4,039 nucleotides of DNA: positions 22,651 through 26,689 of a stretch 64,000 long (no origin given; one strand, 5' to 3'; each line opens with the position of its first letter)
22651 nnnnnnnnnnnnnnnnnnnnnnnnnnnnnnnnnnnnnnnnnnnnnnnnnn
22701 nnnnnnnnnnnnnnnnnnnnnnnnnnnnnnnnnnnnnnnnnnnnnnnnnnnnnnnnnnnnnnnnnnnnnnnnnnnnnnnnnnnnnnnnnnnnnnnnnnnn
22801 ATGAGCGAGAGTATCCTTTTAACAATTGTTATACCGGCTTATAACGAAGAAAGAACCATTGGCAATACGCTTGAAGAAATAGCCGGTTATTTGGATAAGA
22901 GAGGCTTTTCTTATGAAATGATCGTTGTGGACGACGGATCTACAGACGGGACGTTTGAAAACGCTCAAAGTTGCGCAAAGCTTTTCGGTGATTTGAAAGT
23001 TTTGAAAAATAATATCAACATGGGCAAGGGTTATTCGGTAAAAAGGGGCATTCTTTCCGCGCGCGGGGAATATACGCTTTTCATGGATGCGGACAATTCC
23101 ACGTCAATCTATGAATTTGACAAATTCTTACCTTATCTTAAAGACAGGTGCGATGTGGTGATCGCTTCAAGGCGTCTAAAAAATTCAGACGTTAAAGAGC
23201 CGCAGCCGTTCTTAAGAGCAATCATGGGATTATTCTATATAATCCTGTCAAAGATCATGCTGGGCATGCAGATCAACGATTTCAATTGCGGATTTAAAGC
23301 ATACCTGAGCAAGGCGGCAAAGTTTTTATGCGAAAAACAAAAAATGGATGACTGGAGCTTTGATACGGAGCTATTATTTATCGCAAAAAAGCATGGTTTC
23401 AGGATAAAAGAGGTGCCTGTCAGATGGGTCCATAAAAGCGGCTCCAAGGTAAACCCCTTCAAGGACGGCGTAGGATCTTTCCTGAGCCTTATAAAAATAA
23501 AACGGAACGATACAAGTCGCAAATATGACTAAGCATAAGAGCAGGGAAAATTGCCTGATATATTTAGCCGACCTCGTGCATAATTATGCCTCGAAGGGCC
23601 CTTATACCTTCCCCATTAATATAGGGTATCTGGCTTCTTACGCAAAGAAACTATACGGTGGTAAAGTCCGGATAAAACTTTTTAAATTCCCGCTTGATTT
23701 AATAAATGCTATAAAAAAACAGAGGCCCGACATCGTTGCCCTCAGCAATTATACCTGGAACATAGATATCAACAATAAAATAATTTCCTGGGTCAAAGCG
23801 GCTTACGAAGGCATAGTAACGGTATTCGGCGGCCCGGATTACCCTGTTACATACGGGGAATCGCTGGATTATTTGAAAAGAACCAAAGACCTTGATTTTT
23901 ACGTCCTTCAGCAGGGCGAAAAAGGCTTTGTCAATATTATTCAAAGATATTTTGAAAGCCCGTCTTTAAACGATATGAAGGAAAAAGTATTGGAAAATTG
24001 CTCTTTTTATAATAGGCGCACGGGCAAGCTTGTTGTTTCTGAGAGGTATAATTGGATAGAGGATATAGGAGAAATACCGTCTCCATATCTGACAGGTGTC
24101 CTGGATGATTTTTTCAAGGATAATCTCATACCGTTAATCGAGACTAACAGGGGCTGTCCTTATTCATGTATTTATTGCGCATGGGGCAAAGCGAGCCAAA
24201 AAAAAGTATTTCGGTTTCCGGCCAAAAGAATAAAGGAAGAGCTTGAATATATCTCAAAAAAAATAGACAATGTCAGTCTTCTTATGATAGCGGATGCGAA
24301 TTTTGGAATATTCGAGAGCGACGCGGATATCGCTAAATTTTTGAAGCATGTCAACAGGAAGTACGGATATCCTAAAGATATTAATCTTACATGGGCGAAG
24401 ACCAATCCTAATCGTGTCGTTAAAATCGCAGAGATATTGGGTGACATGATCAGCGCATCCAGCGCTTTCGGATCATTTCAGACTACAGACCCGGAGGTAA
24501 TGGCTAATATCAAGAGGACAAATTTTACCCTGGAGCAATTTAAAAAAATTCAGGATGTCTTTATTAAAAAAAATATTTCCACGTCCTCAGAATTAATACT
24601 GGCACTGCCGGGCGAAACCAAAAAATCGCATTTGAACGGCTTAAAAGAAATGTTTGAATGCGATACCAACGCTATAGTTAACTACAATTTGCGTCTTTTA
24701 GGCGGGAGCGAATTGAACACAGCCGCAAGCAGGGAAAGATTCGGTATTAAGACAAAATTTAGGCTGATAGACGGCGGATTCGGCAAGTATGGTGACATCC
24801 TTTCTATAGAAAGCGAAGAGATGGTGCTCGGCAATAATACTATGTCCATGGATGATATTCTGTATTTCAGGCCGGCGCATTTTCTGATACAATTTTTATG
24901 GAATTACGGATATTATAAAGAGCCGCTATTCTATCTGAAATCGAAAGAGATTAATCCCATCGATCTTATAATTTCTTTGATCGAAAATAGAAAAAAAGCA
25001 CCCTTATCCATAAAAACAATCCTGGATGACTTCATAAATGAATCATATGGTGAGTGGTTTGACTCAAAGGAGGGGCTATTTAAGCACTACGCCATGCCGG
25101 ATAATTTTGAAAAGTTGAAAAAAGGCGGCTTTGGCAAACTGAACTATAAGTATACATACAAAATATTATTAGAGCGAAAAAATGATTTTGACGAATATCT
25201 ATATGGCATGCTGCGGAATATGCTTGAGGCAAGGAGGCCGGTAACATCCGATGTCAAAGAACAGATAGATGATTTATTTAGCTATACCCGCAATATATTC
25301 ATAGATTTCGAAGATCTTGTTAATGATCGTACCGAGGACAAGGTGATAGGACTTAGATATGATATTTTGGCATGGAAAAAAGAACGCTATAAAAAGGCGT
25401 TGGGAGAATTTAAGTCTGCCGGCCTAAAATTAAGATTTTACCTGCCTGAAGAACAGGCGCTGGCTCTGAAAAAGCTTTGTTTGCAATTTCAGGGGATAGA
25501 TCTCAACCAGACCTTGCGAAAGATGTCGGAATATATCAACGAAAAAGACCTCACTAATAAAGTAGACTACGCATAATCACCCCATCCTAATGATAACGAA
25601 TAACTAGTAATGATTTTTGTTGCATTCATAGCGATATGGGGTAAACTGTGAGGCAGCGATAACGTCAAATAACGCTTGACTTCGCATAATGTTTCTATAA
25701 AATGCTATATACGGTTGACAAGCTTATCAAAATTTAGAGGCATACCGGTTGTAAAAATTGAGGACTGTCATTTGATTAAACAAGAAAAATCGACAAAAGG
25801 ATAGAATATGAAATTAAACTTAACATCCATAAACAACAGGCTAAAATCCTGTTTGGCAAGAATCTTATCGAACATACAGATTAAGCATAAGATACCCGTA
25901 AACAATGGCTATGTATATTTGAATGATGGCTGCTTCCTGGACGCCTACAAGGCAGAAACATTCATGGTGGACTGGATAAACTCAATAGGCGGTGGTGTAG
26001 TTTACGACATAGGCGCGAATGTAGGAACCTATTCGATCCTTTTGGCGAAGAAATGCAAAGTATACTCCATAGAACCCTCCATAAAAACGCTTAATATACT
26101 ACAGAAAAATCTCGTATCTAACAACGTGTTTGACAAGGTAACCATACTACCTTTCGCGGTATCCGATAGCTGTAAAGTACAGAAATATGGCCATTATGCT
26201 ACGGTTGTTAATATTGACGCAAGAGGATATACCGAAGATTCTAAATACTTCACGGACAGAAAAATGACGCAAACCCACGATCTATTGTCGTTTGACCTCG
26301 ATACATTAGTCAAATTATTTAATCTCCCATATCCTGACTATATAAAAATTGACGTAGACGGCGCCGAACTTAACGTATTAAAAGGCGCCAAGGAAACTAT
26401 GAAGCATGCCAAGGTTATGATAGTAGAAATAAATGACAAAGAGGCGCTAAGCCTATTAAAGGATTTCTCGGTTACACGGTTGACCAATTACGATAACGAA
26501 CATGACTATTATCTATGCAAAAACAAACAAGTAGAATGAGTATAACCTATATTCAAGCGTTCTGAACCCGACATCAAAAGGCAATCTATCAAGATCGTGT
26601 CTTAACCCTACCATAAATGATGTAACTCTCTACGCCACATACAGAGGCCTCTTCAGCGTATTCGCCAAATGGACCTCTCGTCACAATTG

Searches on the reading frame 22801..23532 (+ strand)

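Call 68: search_protein_families(library=pfam, proteins=[window:22801-23532:+], max_evalue=0.001)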
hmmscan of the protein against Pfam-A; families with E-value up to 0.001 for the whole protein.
window:22801-23532:+ (243 aa): 3 families
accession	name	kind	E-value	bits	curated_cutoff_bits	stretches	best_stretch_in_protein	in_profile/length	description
PF00535.33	Glycos_transf_2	-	3.2e-28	99.2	23.3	1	8-172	1-163/168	Glycosyl transferase family 2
PF13641.12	Glyco_tranf_2_3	-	5.4e-10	40.1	27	1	7-130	3-129/230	Glycosyltransferase like family 2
PF10111.15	Glyco_tranf_2_2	-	1.3e-09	38.4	27.3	1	8-111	1-104/276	Glycosyltransferase like family 2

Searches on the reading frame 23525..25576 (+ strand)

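Call 68: search_protein_families(library=pfam, proteins=[window:23525-25576:+], max_evalue=0.001)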
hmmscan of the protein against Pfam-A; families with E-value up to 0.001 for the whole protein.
window:23525-25576:+ (683 aa): 2 families
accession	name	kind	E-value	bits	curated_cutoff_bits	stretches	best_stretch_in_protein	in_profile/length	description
PF04055.27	Radical_SAM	-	2.8e-09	37.8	29.5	1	206-367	2-157/166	Radical SAM superfamily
PF02310.24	B12-binding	-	2.3e-08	34.3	32.1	1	26-138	10-120/121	B12 binding domain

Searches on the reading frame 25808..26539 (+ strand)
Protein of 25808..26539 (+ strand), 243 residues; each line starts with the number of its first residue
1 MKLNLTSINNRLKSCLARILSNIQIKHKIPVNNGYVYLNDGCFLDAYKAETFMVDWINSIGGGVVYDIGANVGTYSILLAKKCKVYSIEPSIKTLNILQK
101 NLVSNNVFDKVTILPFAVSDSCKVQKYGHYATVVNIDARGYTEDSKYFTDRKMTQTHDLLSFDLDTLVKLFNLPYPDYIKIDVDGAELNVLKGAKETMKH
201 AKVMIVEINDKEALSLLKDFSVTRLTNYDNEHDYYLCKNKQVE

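Call 68: search_protein_families(library=pfam, proteins=[window:25808-26539:+], max_evalue=0.001)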
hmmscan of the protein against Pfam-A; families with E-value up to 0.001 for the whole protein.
window:25808-26539:+ (243 aa): 2 families
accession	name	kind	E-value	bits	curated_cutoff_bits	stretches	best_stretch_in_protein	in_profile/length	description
PF05050.19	Methyltransf_21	-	1.5e-16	61.5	22.7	1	67-210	1-150/173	Methyltransferase FkbM domain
PF02475.24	TRM5-TYW2_MTfase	-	0.00029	21.2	28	1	62-126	37-101/164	TRM5/TYW2 methyltransferase domain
